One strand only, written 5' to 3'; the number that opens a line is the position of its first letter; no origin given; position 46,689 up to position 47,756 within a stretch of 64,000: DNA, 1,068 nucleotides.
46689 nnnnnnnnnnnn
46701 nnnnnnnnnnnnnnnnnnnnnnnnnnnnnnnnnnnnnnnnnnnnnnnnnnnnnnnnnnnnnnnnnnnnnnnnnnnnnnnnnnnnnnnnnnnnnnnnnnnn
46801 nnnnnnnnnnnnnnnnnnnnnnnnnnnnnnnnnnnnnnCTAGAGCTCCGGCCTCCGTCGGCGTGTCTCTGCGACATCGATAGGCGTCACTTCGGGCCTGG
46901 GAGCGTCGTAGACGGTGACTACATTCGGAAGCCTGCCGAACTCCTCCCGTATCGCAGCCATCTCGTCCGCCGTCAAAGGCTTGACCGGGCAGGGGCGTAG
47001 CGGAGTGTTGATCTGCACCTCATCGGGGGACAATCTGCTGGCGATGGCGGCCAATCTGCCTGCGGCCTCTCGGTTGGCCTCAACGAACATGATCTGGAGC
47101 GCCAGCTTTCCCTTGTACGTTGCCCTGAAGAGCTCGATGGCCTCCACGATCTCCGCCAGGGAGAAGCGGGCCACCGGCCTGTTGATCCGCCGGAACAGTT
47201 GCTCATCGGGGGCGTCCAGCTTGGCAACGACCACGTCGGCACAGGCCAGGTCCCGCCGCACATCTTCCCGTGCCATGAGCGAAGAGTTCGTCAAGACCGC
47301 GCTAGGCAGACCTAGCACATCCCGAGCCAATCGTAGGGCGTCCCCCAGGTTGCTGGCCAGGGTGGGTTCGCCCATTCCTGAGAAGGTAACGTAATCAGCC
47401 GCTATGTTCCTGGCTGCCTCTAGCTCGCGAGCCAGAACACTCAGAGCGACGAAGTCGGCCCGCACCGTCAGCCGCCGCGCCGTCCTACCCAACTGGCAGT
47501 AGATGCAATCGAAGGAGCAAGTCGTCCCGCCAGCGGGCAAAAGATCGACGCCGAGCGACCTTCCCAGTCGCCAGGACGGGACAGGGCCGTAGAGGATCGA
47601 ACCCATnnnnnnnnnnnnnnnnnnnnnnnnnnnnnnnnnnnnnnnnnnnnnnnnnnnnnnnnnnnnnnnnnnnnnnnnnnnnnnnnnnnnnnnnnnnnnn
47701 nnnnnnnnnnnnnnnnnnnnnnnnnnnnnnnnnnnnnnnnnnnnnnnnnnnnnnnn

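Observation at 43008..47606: F420-type FdhB + Cys-FdhA + MvhD + radical SAM operon in a bacterium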

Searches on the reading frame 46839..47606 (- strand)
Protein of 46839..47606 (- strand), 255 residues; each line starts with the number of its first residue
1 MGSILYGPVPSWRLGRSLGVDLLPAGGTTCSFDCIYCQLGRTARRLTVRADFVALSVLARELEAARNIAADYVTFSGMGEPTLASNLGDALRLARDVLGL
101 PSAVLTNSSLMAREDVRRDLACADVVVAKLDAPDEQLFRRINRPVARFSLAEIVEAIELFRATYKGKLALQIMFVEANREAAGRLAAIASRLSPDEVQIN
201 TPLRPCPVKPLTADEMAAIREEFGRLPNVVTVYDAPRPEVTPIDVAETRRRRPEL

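Call 5: search_protein_families(library=pfam, proteins=[window:46839-47606:-], max_evalue=0.001)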
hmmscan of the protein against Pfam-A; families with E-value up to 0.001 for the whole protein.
window:46839-47606:- (255 aa): 1 family
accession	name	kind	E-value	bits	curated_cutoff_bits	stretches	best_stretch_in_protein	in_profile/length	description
PF04055.27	Radical_SAM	-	8.2e-13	49.3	29.5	1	28-165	5-142/166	Radical SAM superfamily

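Call 6: search_protein_families(library=ncbifam, proteins=[window:46839-47606:-], max_evalue=0.001)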
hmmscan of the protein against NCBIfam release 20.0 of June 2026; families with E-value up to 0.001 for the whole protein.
window:46839-47606:- (255 aa): 8 families
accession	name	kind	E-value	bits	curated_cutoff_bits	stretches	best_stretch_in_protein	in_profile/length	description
TIGR04317.1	W_rSAM_matur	equivalog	4.1e-09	36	380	1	28-197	12-179/349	tungsten cofactor oxidoreductase radical SAM maturase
NF038283.1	viperin_w_prok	equivalog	5.5e-09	35.6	180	1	29-199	11-185/281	viperin family antiviral radical SAM protein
TIGR02495.1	NrdG2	equivalog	4.3e-06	26.2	131.15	1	30-161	26-151/193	anaerobic ribonucleoside-triphosphate reductase activating protein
TIGR02666.1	moaA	equivalog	7.6e-06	25.1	284.05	1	29-163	19-153/336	GTP 3',8-cyclase MoaA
TIGR03972.1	rSAM_TYW1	equivalog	1.6e-05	24.2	317.95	1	70-197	119-243/297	4-demethylwyosine synthase TYW1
TIGR02668.1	moaA_archaeal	equivalog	2e-05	23.8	325.25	1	28-159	18-142/303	GTP 3',8-cyclase MoaA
NF011034.0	PRK14464.1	equivalog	0.00021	20.2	422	1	29-104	105-173/348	RNA methyltransferase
TIGR04311.1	rSAM_Geo_metal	subfamily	0.00035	19.7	400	1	28-175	11-158/423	radical SAM/SPASM family putative metalloenzyme maturase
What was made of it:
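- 46839..47606 (-): Radical SAM gene (255 aa, CxxxCxxC at residues 30-37). It belongs to the uncharacterised COG0731-type family and is probably not part of the fdh unit. PF04055 only, and no NCBIfam model reaches its cutoff (calls 5, 6).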

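Call 17: find_homologous_proteins(query=window:46839-47606:-)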
Query window:46839-47606:- (255 aa): 6349 proteins with E <= 0.001 among 8000 candidates; the best 120 are listed.
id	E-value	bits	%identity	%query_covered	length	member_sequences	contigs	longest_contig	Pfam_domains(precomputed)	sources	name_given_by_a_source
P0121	1.0e-159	547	100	100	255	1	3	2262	PF04055.28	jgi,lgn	-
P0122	3.0e-149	513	92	100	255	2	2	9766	PF04055.28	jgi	jgi:wyosine [tRNA(Phe)-imidazoG37] synthetase (radical SAM superfamily)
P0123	5.9e-148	509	91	100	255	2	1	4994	PF04055.28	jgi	-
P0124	6.9e-148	509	93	100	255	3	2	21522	PF04055.28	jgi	jgi:wyosine [tRNA(Phe)-imidazoG37] synthetase (radical SAM superfamily)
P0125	1.9e-145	501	90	100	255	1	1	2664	PF04055.28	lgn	-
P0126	2.3e-145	500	90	100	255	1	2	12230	PF04055.28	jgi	jgi:wyosine [tRNA(Phe)-imidazoG37] synthetase (radical SAM superfamily)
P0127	7.5e-145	499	91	100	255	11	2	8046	PF04055.28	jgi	jgi:wyosine [tRNA(Phe)-imidazoG37] synthetase (radical SAM superfamily)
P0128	5.9e-144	496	90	100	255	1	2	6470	PF04055.28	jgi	jgi:wyosine [tRNA(Phe)-imidazoG37] synthetase (radical SAM superfamily)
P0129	1.0e-143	495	91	100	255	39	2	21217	PF04055.28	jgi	-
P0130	6.3e-143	492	89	100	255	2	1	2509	PF04055.28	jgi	jgi:wyosine [tRNA(Phe)-imidazoG37] synthetase (radical SAM superfamily)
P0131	7.9e-143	492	89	100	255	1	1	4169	PF04055.28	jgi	jgi:wyosine [tRNA(Phe)-imidazoG37] synthetase (radical SAM superfamily)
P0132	1.3e-142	491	90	99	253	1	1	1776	PF04055.28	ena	-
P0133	1.4e-141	488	89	100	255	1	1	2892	PF04055.28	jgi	jgi:wyosine [tRNA(Phe)-imidazoG37] synthetase (radical SAM superfamily)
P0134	1.7e-141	488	90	100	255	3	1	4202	PF04055.28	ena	-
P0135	2.3e-141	487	88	100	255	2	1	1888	PF04055.28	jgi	jgi:wyosine [tRNA(Phe)-imidazoG37] synthetase (radical SAM superfamily)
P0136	1.7e-139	481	89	99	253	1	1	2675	PF04055.28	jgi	jgi:wyosine [tRNA(Phe)-imidazoG37] synthetase (radical SAM superfamily)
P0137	3.3e-139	480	88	100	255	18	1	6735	PF04055.28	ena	-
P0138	4.5e-139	480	88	99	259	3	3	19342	PF04055.28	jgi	jgi:wyosine [tRNA(Phe)-imidazoG37] synthetase (radical SAM superfamily)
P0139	8.1e-139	479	85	100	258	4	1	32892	PF04055.28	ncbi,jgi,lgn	-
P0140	3.9e-138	477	87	100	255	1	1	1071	PF04055.28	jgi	-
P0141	3.9e-138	477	87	99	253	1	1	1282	PF04055.28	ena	-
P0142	5.6e-138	476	85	100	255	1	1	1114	PF04055.28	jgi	jgi:wyosine [tRNA(Phe)-imidazoG37] synthetase (radical SAM superfamily)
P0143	2.2e-137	474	87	100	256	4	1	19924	PF04055.28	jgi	jgi:wyosine [tRNA(Phe)-imidazoG37] synthetase (radical SAM superfamily)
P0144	2.8e-137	474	96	91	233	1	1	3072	PF04055.28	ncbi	-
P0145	2.5e-136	471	87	99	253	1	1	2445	PF04055.28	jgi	jgi:wyosine [tRNA(Phe)-imidazoG37] synthetase (radical SAM superfamily)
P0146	4.6e-136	470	85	100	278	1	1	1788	PF04055.28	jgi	jgi:wyosine [tRNA(Phe)-imidazoG37] synthetase (radical SAM superfamily)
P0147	4.3e-134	463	84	100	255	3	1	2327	PF04055.28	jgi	jgi:wyosine [tRNA(Phe)-imidazoG37] synthetase (radical SAM superfamily)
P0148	1.1e-133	462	85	100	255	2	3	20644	PF04055.28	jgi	jgi:wyosine [tRNA(Phe)-imidazoG37] synthetase (radical SAM superfamily)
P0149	4.3e-133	460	84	100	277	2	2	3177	PF04055.28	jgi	jgi:wyosine [tRNA(Phe)-imidazoG37] synthetase (radical SAM superfamily)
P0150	1.0e-132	459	84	100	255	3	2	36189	PF04055.28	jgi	jgi:wyosine [tRNA(Phe)-imidazoG37] synthetase (radical SAM superfamily)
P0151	1.8e-132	458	89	95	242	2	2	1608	PF04055.28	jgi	jgi:wyosine [tRNA(Phe)-imidazoG37] synthetase (radical SAM superfamily)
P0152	3.1e-131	454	91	91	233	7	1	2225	PF04055.28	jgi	-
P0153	1.2e-130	452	84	99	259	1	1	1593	PF04055.28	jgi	jgi:wyosine [tRNA(Phe)-imidazoG37] synthetase (radical SAM superfamily)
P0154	3.2e-130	451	91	91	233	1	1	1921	PF04055.28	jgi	-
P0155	2.3e-129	448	81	100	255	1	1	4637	PF04055.28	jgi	jgi:wyosine [tRNA(Phe)-imidazoG37] synthetase (radical SAM superfamily)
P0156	4.0e-129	447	81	100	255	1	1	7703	PF04055.28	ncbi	ncbi:MAG: radical SAM protein [Dehalococcoidia bacterium]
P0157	8.4e-129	446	91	91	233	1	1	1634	PF04055.28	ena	-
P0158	4.5e-126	437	87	93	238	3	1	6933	PF04055.28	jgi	-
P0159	2.6e-125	435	89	91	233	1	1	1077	PF04055.28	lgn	-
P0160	2.1e-124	432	80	100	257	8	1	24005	PF04055.28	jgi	-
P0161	3.5e-124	431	87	91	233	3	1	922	PF04055.28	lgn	-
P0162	1.2e-123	429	100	82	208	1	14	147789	PF04055.28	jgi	-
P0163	1.9e-123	429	87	91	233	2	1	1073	PF04055.28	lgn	-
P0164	2.0e-123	428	100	82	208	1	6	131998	PF04055.28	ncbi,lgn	-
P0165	8.3e-123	426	78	99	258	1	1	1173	PF04055.28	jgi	jgi:wyosine [tRNA(Phe)-imidazoG37] synthetase (radical SAM superfamily)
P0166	1.0e-120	420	86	91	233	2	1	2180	PF04055.28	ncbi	-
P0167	1.5e-118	413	83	93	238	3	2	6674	PF04055.28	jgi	-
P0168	3.8e-117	408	76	100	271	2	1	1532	PF04055.28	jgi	jgi:wyosine [tRNA(Phe)-imidazoG37] synthetase (radical SAM superfamily)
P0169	4.9e-117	408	75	100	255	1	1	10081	PF04055.28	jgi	-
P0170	2.1e-116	406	74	100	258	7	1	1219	PF04055.28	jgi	jgi:wyosine [tRNA(Phe)-imidazoG37] synthetase (radical SAM superfamily)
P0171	4.3e-116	404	75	99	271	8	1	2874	PF04055.28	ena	-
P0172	8.2e-116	404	73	100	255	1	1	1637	PF04055.28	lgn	-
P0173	1.0e-115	403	76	100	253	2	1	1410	PF04055.28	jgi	-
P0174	1.2e-114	400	75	99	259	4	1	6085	PF04055.28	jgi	jgi:wyosine [tRNA(Phe)-imidazoG37] synthetase (radical SAM superfamily)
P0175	2.6e-114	399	75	99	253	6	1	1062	PF04055.28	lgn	-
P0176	4.9e-114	398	73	97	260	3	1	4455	PF04055.28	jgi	-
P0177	1.6e-113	396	74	97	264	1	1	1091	PF04055.28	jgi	jgi:wyosine [tRNA(Phe)-imidazoG37] synthetase (radical SAM superfamily)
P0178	2.3e-113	396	74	99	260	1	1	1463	PF04055.28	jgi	-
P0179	3.0e-113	395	73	98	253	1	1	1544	PF04055.28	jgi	jgi:wyosine [tRNA(Phe)-imidazoG37] synthetase (radical SAM superfamily)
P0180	5.4e-113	394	72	100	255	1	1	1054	PF04055.28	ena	-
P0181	9.5e-113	394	72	99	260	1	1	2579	PF04055.28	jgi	jgi:wyosine [tRNA(Phe)-imidazoG37] synthetase (radical SAM superfamily)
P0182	1.2e-112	393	73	97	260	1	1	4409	PF04055.28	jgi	-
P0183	1.3e-112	393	73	99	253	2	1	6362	PF04055.28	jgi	jgi:wyosine [tRNA(Phe)-imidazoG37] synthetase (radical SAM superfamily)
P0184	1.4e-112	393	73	99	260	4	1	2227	PF04055.28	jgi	-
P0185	2.1e-112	392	73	99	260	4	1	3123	PF04055.28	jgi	jgi:wyosine [tRNA(Phe)-imidazoG37] synthetase (radical SAM superfamily)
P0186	3.7e-112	392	74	99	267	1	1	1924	PF04055.28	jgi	jgi:wyosine [tRNA(Phe)-imidazoG37] synthetase (radical SAM superfamily)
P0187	3.7e-112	392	73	99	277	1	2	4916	PF04055.28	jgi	jgi:wyosine [tRNA(Phe)-imidazoG37] synthetase (radical SAM superfamily)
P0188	3.7e-112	392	74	99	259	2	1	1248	PF04055.28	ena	-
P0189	1.3e-111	390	72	99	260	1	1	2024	PF04055.28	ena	-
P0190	1.6e-111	389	71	100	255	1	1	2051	PF04055.28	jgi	-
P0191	4.8e-111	388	72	99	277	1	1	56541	PF04055.28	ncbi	-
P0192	8.2e-111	387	74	100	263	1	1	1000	PF04055.28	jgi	jgi:wyosine [tRNA(Phe)-imidazoG37] synthetase (radical SAM superfamily)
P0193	2.7e-110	385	72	99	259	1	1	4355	PF04055.28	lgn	-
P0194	3.0e-110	385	73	99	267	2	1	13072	PF04055.28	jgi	jgi:wyosine [tRNA(Phe)-imidazoG37] synthetase (radical SAM superfamily)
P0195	3.4e-110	385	73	99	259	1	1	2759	PF04055.28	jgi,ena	-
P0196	6.3e-110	384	70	97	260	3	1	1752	PF04055.28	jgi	jgi:wyosine [tRNA(Phe)-imidazoG37] synthetase (radical SAM superfamily)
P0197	9.2e-110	384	72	98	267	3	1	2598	PF04055.28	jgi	jgi:wyosine [tRNA(Phe)-imidazoG37] synthetase (radical SAM superfamily)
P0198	9.7e-110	384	72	99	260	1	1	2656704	PF04055.28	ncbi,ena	-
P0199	1.2e-109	383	71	98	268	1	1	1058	PF04055.28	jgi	jgi:wyosine [tRNA(Phe)-imidazoG37] synthetase (radical SAM superfamily)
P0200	1.4e-109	383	72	99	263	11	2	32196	PF04055.28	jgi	jgi:wyosine [tRNA(Phe)-imidazoG37] synthetase (radical SAM superfamily)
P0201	1.5e-109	383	73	98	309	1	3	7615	PF04055.28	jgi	jgi:wyosine [tRNA(Phe)-imidazoG37] synthetase (radical SAM superfamily)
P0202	2.0e-109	383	72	98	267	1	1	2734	PF04055.28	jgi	jgi:wyosine [tRNA(Phe)-imidazoG37] synthetase (radical SAM superfamily)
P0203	2.3e-109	382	73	98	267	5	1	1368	PF04055.28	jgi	-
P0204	3.1e-109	382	71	98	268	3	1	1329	PF04055.28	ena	-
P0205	6.6e-109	381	71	98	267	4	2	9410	PF04055.28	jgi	jgi:wyosine [tRNA(Phe)-imidazoG37] synthetase (radical SAM superfamily)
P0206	1.7e-108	380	69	100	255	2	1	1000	PF04055.28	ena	-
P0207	1.8e-108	380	71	98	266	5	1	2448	PF04055.28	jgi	-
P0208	2.0e-108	379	72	98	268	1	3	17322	PF04055.28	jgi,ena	jgi:wyosine [tRNA(Phe)-imidazoG37] synthetase (radical SAM superfamily)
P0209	3.8e-108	378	71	98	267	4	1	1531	PF04055.28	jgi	jgi:wyosine [tRNA(Phe)-imidazoG37] synthetase (radical SAM superfamily)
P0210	4.0e-108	378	69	100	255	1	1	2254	PF04055.28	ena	-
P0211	4.9e-108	378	72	98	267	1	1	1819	PF04055.28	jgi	jgi:wyosine [tRNA(Phe)-imidazoG37] synthetase (radical SAM superfamily)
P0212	6.5e-108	378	72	99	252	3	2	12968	PF04055.28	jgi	-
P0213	1.1e-107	377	69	98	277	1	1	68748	PF04055.28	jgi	jgi:wyosine [tRNA(Phe)-imidazoG37] synthetase (radical SAM superfamily)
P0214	1.3e-107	377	71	98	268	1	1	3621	PF04055.28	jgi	jgi:wyosine [tRNA(Phe)-imidazoG37] synthetase (radical SAM superfamily)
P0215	1.6e-107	376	70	100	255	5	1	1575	PF04055.28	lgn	-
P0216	1.6e-107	376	67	97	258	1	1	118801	PF04055.28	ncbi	-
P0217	1.6e-107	376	66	100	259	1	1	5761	PF04055.28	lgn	-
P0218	1.8e-107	376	71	98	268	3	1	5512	PF04055.28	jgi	-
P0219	1.9e-107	376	70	98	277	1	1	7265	PF04055.28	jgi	jgi:wyosine [tRNA(Phe)-imidazoG37] synthetase (radical SAM superfamily)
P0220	2.1e-107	376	69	99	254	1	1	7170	PF04055.28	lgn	-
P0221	2.3e-107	376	69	100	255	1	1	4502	PF04055.28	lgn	-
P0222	2.7e-107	376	71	98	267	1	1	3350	PF04055.28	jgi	jgi:wyosine [tRNA(Phe)-imidazoG37] synthetase (radical SAM superfamily)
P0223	4.9e-107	375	70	99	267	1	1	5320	PF04055.28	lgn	-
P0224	5.0e-107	375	69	98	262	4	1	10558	PF04055.28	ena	-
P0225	5.2e-107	375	69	100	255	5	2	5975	PF04055.28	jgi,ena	-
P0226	5.8e-107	375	71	99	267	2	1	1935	PF04055.28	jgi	-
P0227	7.1e-107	374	69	100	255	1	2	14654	PF04055.28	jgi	-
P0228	1.1e-106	374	72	98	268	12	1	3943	PF04055.28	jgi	-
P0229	1.1e-106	374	68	98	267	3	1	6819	PF04055.28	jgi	jgi:wyosine [tRNA(Phe)-imidazoG37] synthetase (radical SAM superfamily)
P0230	2.7e-106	372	71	98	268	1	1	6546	PF04055.28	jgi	jgi:wyosine [tRNA(Phe)-imidazoG37] synthetase (radical SAM superfamily)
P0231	2.8e-106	372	65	100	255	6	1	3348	PF04055.28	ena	-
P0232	3.3e-106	372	67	100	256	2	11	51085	PF04055.28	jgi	-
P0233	3.9e-106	372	68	100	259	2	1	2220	PF04055.28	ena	-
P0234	5.2e-106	371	69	100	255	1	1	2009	PF04055.28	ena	-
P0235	5.2e-106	371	65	100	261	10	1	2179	PF04055.28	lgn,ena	-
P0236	5.4e-106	371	71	98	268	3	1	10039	PF04055.28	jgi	jgi:wyosine [tRNA(Phe)-imidazoG37] synthetase (radical SAM superfamily)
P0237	5.5e-106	371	69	100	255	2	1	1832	PF04055.28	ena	-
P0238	5.9e-106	371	65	100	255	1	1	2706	PF04055.28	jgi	-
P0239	7.1e-106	371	66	100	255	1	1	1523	PF04055.28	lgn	-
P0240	7.4e-106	371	71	98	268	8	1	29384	PF04055.28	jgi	-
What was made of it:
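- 46839..47606 (-): There are 6349 homologues with E <= 0.001 among the 8000 candidates scored (call 17).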

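Call 40: find_encoding_contigs(protein=P0198, flank=8000, max_places=2)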
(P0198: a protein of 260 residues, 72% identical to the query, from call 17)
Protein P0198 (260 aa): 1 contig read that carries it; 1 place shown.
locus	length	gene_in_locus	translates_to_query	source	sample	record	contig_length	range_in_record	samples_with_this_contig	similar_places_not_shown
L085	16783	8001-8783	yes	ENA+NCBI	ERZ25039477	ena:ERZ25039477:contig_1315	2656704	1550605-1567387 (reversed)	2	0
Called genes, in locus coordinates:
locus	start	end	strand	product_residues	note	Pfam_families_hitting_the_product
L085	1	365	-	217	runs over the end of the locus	PF01325:Fe_dep_repress, PF12802:MarR_2, PF01047:MarR (weak), PF02742:Fe_dep_repr_C, PF04023:FeoA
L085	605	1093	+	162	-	PF02001:DUF134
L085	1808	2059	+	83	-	PF22277:EncFtn-like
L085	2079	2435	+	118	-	PF17253:DUF5320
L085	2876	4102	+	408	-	PF10609:ParA (weak), PF01656:CbiA, PF12838:Fer4_7 (faint), PF12797:Fer4_2 (faint), PF12837:Fer4_6 (faint), PF13237:Fer4_10 (weak), PF14697:Fer4_21, PF00037:Fer4 (weak), +1 more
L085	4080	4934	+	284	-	PF01656:CbiA, PF10609:ParA (faint), PF12838:Fer4_7 (faint), PF00037:Fer4 (weak), PF12797:Fer4_2 (faint), PF14697:Fer4_21, PF00037:Fer4 (weak), PF12837:Fer4_6 (weak), +3 more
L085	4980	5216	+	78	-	PF09723:Zn_ribbon_8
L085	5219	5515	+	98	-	PF27306:AF_2379 (weak)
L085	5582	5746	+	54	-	-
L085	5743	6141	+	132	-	PF02579:Nitro_FeMo-Co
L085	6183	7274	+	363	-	PF01883:FeS_assembly_P, PF10609:ParA, PF01656:CbiA (weak)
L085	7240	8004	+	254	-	PF13938:DUF4213, PF04016:DUF364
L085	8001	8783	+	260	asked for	PF04055:Radical_SAM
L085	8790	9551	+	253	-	PF13098:Thioredoxin_2 (faint), PF13462:Thioredoxin_4, PF01323:DSBA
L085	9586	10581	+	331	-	PF00753:Lactamase_B, PF12706:Lactamase_B_2 (faint)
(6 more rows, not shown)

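Call 41: find_encoding_contigs(protein=P0216, flank=8000, max_places=2)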
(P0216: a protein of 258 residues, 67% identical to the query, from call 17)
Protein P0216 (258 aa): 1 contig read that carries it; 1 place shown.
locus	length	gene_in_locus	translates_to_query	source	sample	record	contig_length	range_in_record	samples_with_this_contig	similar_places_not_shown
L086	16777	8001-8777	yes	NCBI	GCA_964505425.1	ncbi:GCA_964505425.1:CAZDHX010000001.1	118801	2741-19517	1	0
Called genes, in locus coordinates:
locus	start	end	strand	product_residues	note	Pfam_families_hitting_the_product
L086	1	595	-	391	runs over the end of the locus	PF00512:HisKA, PF02518:HATPase_c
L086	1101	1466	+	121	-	PF02001:DUF134, PF07638:Sigma70_ECF (weak), PF08281:Sigma70_r4_2 (weak)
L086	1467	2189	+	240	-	PF13938:DUF4213, PF04016:DUF364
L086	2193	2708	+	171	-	PF00037:Fer4, PF12797:Fer4_2 (weak), PF12837:Fer4_6, PF13237:Fer4_10, PF14697:Fer4_21, PF12838:Fer4_7, PF13187:Fer4_9, PF00037:Fer4, +8 more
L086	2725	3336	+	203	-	-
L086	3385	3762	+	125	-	-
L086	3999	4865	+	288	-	PF01656:CbiA, PF10609:ParA, PF13614:AAA_31 (faint), PF00037:Fer4 (weak), PF12837:Fer4_6 (weak), PF13237:Fer4_10 (weak), PF14697:Fer4_21, PF12838:Fer4_7 (weak), +2 more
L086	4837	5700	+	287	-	PF01656:CbiA, PF10609:ParA (faint), PF12838:Fer4_7 (faint), PF13187:Fer4_9 (faint), PF13237:Fer4_10 (faint), PF00037:Fer4 (faint), PF12837:Fer4_6 (faint), PF14697:Fer4_21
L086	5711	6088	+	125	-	PF02629:CoA_binding (weak), PF13380:CoA_binding_2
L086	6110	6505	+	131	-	PF02579:Nitro_FeMo-Co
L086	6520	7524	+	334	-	PF01883:FeS_assembly_P, PF01656:CbiA, PF10609:ParA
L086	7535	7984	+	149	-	PF01592:NifU_N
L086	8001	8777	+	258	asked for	PF04055:Radical_SAM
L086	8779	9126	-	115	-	PF21621:MPI_cupin_dom (weak), PF02311:AraC_binding, PF07883:Cupin_2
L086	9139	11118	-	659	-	PF00795:CN_hydrolase, PF02540:NAD_synthase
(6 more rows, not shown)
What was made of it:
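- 46839..47606 (-): Its usual context is a DUF134...DUF364 cluster (calls 40, 41).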

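Call 44: search_solved_structures(query=window:46839-47606:-, max_evalue=0.01)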
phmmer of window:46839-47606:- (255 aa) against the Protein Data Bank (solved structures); distinct sequences matched with E-value up to 0.01: 2.
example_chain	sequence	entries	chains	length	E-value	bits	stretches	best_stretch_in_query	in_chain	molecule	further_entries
6q2p_A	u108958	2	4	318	0.0078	18.9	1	49-165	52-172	Radical S-adenosyl methionine domain-containing protein 2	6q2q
5vsl_A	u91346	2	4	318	0.0086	18.8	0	49-165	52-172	Radical S-adenosyl methionine domain-containing protein 2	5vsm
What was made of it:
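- Tried and rejected: The PDB sequence search gave only viperin at E about 0.008 (call 44).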

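Call 71: predict_structure(alignment_id=A3)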
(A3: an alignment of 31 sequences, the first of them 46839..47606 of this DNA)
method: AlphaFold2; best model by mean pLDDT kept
length: 255 residues; sequences in the alignment: 31
mean_pLDDT: 79.5   pTM: 0.81
mean pLDDT of the five models: 79.5, 77.3, 76.5, 76.4, 73.9
residues with pLDDT >= 90: 106; 70-90: 78; 50-70: 44; < 50: 27
segments of 3 or more residues with pLDDT < 50: 27-44, 79-81, 252-255
pLDDT, mean of each block of 10 residues (from residue 1): 67 78 59 46 53 86 88 72 78 95 87 90 92 87 72 94 90 90 97 94 76 95 94 69 57 46
secondary structure, 60 per line:
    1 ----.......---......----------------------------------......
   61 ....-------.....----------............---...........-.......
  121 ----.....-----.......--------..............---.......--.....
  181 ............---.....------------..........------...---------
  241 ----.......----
elements in order: E5-11 E15-20 H55-64 E72-76 H87-98 E102-107 H108-112 H114-120 E125-129 H135-141 H150-163 E167-173 H176-192 E196-200 H213-222 E229-231 H245-251
